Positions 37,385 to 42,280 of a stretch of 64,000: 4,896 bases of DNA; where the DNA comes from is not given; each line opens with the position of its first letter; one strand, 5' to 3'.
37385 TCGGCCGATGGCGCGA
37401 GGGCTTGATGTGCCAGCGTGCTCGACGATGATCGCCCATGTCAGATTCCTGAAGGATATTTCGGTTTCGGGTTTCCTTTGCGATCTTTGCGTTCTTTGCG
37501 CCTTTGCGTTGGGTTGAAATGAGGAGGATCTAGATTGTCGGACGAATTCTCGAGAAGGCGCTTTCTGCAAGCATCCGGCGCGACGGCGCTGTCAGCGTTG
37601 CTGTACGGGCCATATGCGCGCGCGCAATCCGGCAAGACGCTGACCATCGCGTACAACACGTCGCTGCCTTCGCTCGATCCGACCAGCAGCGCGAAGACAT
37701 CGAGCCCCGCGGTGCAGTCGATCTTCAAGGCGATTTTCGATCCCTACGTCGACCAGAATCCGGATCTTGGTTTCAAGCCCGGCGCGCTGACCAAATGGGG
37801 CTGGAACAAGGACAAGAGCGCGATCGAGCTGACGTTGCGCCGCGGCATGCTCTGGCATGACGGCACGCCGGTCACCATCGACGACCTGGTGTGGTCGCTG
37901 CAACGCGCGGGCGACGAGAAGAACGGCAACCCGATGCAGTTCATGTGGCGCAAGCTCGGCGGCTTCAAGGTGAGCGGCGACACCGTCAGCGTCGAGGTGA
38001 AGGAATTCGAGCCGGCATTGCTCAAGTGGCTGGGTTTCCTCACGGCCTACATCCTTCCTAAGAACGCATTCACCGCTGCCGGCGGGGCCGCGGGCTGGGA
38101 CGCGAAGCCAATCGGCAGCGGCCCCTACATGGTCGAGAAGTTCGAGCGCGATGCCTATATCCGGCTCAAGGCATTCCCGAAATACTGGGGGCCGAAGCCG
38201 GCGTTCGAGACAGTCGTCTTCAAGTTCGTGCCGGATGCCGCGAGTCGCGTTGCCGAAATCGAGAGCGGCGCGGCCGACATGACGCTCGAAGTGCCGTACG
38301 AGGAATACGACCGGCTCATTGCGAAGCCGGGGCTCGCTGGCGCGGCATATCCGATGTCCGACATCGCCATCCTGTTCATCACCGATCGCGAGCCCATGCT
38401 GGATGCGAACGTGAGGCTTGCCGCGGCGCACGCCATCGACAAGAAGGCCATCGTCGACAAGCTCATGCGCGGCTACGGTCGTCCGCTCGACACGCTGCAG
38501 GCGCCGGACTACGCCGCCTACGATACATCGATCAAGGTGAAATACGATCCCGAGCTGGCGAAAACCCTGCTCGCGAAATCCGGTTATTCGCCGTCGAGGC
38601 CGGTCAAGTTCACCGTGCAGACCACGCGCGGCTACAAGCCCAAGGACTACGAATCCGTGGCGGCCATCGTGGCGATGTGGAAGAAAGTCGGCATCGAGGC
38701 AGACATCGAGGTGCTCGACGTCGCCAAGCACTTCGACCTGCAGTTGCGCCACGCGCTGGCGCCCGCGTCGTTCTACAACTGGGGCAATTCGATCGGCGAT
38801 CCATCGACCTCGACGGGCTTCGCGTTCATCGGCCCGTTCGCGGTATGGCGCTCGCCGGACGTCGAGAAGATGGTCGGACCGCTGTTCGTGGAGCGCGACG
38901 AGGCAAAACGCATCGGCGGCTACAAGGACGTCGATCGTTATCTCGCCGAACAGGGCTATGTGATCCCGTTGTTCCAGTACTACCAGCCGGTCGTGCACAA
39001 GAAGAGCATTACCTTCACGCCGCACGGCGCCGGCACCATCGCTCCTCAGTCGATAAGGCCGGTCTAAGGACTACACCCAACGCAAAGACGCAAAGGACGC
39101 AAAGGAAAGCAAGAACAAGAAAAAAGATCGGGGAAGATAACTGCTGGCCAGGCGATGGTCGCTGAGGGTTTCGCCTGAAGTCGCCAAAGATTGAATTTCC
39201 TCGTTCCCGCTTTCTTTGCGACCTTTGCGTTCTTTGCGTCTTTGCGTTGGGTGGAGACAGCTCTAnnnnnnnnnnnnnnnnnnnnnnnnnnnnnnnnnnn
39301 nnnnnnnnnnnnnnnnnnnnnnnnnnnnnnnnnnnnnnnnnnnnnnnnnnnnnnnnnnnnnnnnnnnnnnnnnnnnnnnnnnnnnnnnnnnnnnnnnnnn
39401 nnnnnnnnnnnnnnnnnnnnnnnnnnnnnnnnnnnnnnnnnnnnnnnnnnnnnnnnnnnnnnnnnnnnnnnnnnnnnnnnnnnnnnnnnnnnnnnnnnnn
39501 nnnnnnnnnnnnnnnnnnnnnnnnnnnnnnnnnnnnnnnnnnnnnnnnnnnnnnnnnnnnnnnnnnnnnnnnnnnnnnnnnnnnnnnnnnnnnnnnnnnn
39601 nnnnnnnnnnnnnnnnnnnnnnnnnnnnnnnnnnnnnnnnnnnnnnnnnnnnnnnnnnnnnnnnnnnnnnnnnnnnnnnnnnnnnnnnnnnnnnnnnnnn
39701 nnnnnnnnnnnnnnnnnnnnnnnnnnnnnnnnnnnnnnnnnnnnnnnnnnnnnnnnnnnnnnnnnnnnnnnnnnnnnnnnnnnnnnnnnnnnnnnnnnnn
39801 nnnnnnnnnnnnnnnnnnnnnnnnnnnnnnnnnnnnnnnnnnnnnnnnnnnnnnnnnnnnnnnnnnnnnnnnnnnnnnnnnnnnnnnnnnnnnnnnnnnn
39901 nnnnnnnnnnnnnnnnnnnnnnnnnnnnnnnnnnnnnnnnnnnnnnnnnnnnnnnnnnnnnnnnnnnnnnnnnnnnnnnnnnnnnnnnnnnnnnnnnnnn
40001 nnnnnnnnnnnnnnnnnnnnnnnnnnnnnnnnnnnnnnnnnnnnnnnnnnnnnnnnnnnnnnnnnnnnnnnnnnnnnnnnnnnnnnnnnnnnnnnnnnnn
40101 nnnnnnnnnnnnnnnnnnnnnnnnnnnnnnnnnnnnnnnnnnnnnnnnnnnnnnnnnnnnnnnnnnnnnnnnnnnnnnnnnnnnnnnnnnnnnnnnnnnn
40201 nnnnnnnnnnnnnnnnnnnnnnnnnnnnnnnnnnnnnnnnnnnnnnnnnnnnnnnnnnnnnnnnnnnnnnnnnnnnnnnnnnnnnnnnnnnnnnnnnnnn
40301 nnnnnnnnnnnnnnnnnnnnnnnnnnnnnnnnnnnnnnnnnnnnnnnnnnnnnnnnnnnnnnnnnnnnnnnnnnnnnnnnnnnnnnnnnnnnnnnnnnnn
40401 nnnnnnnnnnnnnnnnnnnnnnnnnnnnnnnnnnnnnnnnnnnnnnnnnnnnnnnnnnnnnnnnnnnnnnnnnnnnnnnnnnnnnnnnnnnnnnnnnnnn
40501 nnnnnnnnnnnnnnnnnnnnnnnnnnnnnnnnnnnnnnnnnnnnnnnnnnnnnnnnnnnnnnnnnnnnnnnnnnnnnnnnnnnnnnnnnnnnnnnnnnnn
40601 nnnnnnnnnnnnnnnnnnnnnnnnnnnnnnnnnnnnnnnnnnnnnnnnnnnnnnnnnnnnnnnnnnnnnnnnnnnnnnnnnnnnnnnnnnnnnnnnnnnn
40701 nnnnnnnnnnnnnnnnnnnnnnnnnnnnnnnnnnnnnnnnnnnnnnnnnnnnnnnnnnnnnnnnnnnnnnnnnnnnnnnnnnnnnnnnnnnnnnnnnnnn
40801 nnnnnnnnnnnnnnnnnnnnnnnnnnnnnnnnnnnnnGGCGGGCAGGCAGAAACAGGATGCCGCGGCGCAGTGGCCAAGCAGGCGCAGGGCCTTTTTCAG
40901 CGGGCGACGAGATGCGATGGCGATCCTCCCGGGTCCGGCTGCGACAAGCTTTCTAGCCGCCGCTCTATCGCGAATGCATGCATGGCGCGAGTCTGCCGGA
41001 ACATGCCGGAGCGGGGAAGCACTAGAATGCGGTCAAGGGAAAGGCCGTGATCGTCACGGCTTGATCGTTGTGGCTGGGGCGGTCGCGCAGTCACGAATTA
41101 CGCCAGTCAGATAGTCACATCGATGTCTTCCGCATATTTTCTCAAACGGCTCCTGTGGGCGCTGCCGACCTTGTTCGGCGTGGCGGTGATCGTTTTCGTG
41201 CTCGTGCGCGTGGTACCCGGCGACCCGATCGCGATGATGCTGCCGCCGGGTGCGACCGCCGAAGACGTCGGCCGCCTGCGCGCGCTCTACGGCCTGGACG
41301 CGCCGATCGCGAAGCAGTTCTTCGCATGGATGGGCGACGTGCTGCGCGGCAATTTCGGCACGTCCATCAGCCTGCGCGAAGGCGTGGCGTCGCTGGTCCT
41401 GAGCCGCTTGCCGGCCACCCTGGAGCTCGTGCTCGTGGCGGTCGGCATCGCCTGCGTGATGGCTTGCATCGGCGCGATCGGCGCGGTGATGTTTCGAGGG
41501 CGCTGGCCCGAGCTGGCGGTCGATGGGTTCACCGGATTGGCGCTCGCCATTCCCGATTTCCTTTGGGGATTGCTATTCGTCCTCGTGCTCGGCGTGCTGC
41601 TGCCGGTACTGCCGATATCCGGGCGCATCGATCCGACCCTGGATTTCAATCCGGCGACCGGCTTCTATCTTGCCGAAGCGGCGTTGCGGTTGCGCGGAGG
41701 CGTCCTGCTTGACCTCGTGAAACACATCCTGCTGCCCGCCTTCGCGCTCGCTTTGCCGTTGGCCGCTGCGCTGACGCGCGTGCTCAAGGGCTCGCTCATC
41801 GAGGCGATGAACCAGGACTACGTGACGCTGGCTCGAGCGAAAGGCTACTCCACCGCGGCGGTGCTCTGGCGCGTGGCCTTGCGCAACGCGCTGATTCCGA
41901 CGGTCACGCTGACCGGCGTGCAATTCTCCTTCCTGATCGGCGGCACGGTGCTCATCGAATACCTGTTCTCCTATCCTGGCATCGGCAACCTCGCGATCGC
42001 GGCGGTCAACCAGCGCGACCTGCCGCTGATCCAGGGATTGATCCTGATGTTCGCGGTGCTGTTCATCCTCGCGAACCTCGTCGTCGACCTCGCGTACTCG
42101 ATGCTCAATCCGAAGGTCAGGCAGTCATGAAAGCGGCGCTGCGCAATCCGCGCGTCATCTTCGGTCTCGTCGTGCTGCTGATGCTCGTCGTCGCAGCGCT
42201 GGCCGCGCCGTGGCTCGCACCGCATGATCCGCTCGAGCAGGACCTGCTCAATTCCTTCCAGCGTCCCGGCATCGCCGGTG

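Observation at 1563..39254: Eight copies of a long hairpin-forming intergenic element built from tandem 8-10 nt units, about one per 5 kb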

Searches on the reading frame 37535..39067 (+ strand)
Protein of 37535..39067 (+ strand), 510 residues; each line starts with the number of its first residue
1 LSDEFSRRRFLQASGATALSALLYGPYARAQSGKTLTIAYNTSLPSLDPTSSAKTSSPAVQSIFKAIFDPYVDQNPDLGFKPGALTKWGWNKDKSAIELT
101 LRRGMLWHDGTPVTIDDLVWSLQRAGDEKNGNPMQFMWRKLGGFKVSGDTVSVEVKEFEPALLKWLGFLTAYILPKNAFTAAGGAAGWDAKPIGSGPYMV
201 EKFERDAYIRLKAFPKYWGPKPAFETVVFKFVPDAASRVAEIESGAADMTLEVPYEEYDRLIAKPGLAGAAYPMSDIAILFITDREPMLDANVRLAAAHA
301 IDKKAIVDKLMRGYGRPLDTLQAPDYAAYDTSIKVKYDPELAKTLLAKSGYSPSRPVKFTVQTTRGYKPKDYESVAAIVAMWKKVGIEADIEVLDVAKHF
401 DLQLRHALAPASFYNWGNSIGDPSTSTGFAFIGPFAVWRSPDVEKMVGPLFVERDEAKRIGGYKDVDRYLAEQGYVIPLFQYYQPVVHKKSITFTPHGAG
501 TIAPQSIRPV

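Call 64: find_related_loci(query=window:37535-39067:+, collection=metagenome_contigs, flank=4000)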
Query window:37535-39067:+ (510 aa) in metagenome_contigs; peptide patterns used: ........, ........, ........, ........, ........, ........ (x = any residue, [..] = any of these).
365 stretches matched a pattern; 287 encode a relative of the query (tblastn E <= 1e-3); the best 80 are kept; 80 distinct loci.
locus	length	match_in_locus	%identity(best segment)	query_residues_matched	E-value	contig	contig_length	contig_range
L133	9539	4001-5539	88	1-509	0e+0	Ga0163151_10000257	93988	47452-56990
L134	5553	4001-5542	86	1-509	0e+0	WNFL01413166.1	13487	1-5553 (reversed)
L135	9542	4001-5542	86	1-509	0e+0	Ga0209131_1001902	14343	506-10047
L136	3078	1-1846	82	4-510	0e+0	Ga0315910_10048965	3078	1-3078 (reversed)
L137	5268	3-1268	89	88-509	0e+0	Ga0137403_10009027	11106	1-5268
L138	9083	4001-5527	70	6-509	0e+0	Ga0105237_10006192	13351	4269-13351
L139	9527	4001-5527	70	6-509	0e+0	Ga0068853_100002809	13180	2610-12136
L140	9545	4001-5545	67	1-509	0e+0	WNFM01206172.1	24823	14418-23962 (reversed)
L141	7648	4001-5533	67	4-509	0e+0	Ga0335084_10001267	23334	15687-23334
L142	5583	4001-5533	68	3-509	0e+0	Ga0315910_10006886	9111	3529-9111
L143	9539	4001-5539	67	3-509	0e+0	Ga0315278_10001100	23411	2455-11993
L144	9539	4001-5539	67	3-509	0e+0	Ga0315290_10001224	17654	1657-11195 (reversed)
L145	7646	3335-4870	65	3-508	0e+0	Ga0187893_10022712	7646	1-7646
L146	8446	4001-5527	67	6-510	0e+0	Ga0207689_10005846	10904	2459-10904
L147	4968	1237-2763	66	4-507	0e+0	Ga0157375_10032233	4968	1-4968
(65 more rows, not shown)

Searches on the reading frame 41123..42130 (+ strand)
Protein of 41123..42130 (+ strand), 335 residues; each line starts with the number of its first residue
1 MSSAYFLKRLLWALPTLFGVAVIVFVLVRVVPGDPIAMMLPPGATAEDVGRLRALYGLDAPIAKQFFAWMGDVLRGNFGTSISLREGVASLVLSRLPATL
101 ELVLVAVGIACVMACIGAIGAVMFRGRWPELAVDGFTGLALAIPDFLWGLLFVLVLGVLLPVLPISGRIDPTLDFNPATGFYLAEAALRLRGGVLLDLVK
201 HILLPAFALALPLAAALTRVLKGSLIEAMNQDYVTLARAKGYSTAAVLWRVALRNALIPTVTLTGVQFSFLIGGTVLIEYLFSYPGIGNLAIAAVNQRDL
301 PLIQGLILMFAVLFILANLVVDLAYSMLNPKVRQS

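Call 59: find_encoding_contigs(protein=window:41123-42130:+, flank=10000, max_places=1)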
Protein window:41123-42130:+ (335 aa): 3 contigs read that carry it; 1 place shown.
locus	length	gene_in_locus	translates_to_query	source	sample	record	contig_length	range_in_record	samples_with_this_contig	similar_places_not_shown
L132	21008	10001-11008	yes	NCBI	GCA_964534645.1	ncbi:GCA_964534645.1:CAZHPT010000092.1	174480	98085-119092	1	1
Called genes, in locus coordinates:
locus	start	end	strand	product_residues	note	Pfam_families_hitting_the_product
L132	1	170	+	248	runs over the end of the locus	PF13354:Beta-lactamase2, PF00768:Peptidase_S11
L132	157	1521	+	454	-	PF13231:PMT_2 (weak), PF13431:TPR_17 (faint), PF13424:TPR_12 (faint), PF00515:TPR_1 (weak), PF07719:TPR_2 (weak), PF13181:TPR_8 (weak)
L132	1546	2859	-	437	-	PF07690:MFS_1, PF00083:Sugar_tr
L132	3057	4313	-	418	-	PF01738:DLH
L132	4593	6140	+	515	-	PF00496:SBP_bac_5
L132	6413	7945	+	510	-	PF00496:SBP_bac_5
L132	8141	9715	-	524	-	-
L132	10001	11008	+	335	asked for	PF19300:BPD_transp_1_N, PF00528:BPD_transp_1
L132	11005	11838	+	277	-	PF12911:OppC_N, PF00528:BPD_transp_1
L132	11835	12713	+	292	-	PF00005:ABC_tran, PF13304:AAA_21 (weak), PF08352:oligo_HPY (weak)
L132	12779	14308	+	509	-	PF00005:ABC_tran, PF13304:AAA_21 (faint), PF00106:adh_short, PF08659:KR (weak), PF13460:NAD_binding_10 (weak), PF13561:adh_short_C2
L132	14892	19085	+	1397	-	PF05227:CHASE3, PF00989:PAS, PF13188:PAS_8, PF13426:PAS_9, PF00989:PAS, PF13426:PAS_9, PF00989:PAS, PF08448:PAS_4, +12 more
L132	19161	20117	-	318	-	-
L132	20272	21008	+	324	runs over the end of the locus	PF00923:TAL_FSA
